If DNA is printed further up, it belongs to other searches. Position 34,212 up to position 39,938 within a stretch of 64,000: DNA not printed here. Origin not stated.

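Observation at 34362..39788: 1808-aa secreted TPR/LysM-like protein with beta-rich C-terminus as candidate polymer export scaffold/porin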

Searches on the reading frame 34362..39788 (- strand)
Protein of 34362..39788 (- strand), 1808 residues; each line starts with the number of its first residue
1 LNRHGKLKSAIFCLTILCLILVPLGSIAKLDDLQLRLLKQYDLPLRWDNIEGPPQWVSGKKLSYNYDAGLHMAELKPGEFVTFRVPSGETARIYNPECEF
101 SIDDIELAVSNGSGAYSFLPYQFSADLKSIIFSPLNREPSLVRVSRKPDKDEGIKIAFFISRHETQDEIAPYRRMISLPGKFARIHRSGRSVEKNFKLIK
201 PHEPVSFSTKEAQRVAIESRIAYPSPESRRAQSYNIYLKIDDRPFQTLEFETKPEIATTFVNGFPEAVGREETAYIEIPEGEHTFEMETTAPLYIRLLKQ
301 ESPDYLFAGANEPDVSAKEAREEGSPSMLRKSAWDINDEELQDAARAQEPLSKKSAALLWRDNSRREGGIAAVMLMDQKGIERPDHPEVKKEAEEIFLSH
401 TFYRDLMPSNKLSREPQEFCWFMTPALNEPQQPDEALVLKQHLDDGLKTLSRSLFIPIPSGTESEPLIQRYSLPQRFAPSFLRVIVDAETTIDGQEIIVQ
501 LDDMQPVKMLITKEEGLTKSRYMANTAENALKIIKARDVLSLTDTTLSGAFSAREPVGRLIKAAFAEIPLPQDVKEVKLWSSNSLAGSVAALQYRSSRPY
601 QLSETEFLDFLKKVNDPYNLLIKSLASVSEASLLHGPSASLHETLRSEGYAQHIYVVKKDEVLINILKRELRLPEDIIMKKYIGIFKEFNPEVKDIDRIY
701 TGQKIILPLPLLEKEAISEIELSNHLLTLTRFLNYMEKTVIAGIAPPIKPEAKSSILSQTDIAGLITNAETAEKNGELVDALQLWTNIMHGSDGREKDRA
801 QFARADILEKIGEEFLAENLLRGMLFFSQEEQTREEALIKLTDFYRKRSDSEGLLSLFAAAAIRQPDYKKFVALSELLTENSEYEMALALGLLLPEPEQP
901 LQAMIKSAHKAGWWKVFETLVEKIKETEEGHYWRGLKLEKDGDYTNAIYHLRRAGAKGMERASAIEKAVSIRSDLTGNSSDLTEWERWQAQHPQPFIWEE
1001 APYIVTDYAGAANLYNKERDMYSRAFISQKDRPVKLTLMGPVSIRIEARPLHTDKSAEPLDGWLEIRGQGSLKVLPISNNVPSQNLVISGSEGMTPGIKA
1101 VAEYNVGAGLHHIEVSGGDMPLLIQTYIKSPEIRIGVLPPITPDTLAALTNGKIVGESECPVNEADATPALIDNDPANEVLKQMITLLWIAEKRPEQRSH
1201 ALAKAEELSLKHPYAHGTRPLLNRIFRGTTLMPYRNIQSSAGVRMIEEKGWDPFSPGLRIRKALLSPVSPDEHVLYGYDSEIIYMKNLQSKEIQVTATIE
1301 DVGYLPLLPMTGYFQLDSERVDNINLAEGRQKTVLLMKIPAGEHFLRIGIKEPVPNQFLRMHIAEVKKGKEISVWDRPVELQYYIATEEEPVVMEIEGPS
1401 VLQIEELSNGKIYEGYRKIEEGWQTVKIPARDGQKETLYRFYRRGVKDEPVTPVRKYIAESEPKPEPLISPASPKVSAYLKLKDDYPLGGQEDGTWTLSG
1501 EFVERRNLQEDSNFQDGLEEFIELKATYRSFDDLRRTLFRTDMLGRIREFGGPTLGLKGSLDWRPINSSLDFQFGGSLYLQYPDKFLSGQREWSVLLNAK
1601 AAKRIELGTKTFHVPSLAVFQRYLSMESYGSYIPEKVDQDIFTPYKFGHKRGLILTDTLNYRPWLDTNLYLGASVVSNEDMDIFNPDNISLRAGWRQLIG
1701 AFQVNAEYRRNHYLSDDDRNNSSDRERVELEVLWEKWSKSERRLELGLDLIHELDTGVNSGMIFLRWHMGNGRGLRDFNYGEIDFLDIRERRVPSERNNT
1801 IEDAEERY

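Call 6: search_protein_families(library=pfam, proteins=[window:34362-39788:-], max_evalue=0.1)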
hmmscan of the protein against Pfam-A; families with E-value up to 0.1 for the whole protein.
window:34362-39788:- (1808 aa): 2 families
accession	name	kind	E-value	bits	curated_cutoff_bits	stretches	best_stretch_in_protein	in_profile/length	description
PF23536.1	TraK_C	-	0.036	14.6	28.5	0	542-608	24-83/110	TraK C-terminal domain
PF07719.23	TPR_2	-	0.066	13.8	27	0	929-954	2-27/34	Tetratricopeptide repeat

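Call 7: search_protein_families(library=ncbifam, proteins=[window:34362-39788:-], max_evalue=0.1)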
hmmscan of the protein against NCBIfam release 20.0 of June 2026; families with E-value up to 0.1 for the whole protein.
window:34362-39788:- (1808 aa): 1 family
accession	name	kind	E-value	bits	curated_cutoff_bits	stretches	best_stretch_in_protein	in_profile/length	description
NF008399.0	PRK11198.1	equivalog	0.015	15.7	134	1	649-708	92-146/149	peptidoglycan-binding protein LysM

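Call 8: find_homologous_proteins(query=window:34362-39788:-)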
Query window:34362-39788:- (1808 aa): 25 proteins with E <= 0.001 among 7921 candidates.
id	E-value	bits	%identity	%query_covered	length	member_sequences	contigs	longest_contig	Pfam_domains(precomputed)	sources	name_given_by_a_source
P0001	0.0e+0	4117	100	100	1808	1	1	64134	-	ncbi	ncbi:MAG: hypothetical protein AB1306_00125 [Nitrospirota bacterium]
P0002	0.0e+0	3602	88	99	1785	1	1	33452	-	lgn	-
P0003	0.0e+0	3454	84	99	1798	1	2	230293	-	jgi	jgi:hypothetical protein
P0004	0.0e+0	3413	82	100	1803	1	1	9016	-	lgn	-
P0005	0.0e+0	1302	38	98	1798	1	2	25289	-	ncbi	-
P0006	0.0e+0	1245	36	98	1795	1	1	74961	-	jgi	jgi:hypothetical protein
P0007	0.0e+0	1149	36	63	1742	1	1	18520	-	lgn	-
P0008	0.0e+0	1105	34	60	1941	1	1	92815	PF00691.26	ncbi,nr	ncbi:MAG: OmpA family protein [Sulfuricellaceae bacterium]|nr:OmpA family protein [Sulfuricellaceae 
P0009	0.0e+0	1094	36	60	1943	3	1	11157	PF00691.26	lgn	-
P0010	0.0e+0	1094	36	60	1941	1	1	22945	PF00691.26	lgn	-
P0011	0.0e+0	1078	35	60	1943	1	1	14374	PF00691.26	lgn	-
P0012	0.0e+0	1072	37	35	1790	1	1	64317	-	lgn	-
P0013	9.0e-291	986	33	60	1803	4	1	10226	-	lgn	-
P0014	6.3e-287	973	32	60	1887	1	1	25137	-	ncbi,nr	ncbi:MAG: hypothetical protein Q9M31_07710 [Mariprofundus sp.]|nr:hypothetical protein [Mariprofundu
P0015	1.2e-281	956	33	60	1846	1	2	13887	-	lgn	-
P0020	4.4e-237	808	29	98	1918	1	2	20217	PF00691.26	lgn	-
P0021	4.9e-230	785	33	57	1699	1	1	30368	-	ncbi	-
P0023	1.1e-162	562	33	34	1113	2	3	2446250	-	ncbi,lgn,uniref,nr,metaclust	ncbi:hypothetical protein [Legionella londiniensis]|uniref:Alpha-2-macroglobulin domain-containing p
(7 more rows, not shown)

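Call 10: find_encoding_contigs(protein=P0008, flank=10000, max_places=2)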
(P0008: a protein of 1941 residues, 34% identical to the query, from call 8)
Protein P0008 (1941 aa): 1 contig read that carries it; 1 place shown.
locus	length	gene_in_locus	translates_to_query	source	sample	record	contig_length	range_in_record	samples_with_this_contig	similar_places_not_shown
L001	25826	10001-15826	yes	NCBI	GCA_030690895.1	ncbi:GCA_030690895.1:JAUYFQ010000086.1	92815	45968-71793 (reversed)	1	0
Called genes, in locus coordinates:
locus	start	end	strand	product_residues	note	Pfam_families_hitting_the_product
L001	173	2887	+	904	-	PF05226:CHASE2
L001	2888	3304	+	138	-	PF00072:Response_reg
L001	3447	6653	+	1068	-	PF14102:Caps_synth_CapC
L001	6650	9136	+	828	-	-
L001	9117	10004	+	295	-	-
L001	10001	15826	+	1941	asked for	PF00691:OmpA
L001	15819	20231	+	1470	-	-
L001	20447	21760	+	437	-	PF04313:HSDR_N (faint), PF00270:DEAD, PF04851:ResIII, PF18766:SWI2_SNF2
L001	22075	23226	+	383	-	PF08463:EcoEI_R_C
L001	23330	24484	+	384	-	PF13401:AAA_22 (weak)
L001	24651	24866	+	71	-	-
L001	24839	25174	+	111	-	-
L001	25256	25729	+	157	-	PF01541:GIY-YIG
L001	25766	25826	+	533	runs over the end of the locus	PF01420:Methylase_S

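Call 11: find_encoding_contigs(protein=P0023, flank=10000, max_places=2)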
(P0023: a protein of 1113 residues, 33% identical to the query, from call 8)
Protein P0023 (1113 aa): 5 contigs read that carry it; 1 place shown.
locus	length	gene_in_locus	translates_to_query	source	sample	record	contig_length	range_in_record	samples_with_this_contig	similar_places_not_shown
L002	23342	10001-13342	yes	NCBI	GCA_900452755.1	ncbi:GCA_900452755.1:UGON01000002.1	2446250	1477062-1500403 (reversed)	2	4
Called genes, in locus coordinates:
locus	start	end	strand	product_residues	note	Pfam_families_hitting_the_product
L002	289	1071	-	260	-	PF00459:Inositol_P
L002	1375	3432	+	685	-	PF05226:CHASE2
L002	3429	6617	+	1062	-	PF14102:Caps_synth_CapC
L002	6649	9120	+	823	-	-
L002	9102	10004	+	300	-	-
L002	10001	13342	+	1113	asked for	-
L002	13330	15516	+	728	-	-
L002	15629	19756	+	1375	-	-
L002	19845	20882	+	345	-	PF00154:RecA_N, PF06745:ATPase (faint), PF08423:Rad51, PF27531:MT3502_N (faint), PF01637:ATPase_2 (weak), PF21096:RecA_C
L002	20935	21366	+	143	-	PF21982:RecX_HTH1, PF02631:RecX_HTH2, PF21981:RecX_HTH3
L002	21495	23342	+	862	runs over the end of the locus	PF01411:tRNA-synt_2c, PF07973:tRNA_SAD, PF02272:DHHA1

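Call 17: find_homologous_proteins(query=A1, max_evalue=0.001)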
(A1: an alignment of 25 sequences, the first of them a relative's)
Query A1 (25 sequences) (1808 aa, profile of the alignment): 16 proteins with E <= 0.001 among 8000 candidates.
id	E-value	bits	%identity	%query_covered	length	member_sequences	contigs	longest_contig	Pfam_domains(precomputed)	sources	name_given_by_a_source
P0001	0.0e+0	2455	100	100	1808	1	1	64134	-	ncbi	ncbi:MAG: hypothetical protein AB1306_00125 [Nitrospirota bacterium]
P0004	0.0e+0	2444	82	100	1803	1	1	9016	-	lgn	-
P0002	0.0e+0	2443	88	99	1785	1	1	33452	-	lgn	-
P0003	0.0e+0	2439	84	99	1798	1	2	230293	-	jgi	jgi:hypothetical protein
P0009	0.0e+0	2317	36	60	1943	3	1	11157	PF00691.26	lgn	-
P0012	0.0e+0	2292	37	35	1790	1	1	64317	-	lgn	-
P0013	0.0e+0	2228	33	60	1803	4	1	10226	-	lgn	-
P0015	0.0e+0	2207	33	60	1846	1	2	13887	-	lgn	-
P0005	0.0e+0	2180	38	98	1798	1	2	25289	-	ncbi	-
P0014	0.0e+0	2169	32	60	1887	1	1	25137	-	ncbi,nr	ncbi:MAG: hypothetical protein Q9M31_07710 [Mariprofundus sp.]|nr:hypothetical protein [Mariprofundu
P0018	0.0e+0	2099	29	62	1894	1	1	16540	-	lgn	-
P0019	0.0e+0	2066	35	34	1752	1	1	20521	-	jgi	jgi:hypothetical protein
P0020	0.0e+0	2021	29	98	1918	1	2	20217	PF00691.26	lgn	-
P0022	0.0e+0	1890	27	98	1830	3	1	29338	-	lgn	-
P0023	0.0e+0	1385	33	34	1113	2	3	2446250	-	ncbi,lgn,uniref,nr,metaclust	ncbi:hypothetical protein [Legionella londiniensis]|uniref:Alpha-2-macroglobulin domain-containing p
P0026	2.1e-14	70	24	13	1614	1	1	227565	-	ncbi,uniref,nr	ncbi:hypothetical protein [Polyangium sp. 6x1]|uniref:hypothetical protein n=1 Tax=Polyangium sp. 6x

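Call 31: find_encoding_contigs(protein=P0014, flank=10000, max_places=1)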
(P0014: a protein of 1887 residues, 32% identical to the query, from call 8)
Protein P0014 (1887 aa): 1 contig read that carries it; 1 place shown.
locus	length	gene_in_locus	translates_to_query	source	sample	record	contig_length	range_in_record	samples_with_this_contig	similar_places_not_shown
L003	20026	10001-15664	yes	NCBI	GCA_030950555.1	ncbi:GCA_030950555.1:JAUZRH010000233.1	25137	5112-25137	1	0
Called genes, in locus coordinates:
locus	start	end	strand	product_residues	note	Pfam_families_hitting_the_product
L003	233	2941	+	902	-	PF05226:CHASE2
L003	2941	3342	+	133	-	PF00072:Response_reg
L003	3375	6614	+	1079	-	PF14102:Caps_synth_CapC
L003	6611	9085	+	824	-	-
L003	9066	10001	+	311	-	-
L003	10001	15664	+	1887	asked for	-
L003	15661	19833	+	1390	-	PF13646:HEAT_2 (weak)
